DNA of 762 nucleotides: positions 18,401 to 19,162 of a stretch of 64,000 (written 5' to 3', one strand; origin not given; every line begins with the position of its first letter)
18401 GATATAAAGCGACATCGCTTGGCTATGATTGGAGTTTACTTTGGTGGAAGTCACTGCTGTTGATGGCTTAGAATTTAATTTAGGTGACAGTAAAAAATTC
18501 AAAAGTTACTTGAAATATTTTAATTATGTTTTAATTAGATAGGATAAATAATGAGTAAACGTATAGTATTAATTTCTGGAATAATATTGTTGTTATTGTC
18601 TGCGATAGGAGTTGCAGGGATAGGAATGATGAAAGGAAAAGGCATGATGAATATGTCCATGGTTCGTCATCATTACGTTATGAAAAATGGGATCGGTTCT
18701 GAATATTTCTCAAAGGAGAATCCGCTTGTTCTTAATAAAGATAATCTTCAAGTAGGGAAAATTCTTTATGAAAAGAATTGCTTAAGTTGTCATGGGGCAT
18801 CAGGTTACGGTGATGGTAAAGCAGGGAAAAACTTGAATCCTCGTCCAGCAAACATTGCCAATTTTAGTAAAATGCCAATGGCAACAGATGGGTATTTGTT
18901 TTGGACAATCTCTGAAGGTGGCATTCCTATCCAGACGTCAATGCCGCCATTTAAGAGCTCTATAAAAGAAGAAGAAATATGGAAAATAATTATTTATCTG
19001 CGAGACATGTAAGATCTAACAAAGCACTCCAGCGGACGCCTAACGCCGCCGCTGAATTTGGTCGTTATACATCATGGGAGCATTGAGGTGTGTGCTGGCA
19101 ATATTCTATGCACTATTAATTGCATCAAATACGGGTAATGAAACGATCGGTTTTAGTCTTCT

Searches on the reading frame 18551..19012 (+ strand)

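Call 30: search_protein_families(library=pfam, proteins=[window:18551-19012:+], max_evalue=0.00001)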
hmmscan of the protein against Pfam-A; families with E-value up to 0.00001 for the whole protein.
window:18551-19012:+ (153 aa): 2 families
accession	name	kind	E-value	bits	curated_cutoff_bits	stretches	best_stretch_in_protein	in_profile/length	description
PF13442.11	Cytochrome_CBB3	-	9.5e-13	48.7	27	1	65-150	2-68/68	Cytochrome C oxidase, cbb3-type, subunit III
PF00034.26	Cytochrom_C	-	2.1e-09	39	21.3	1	69-152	4-88/90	Cytochrome c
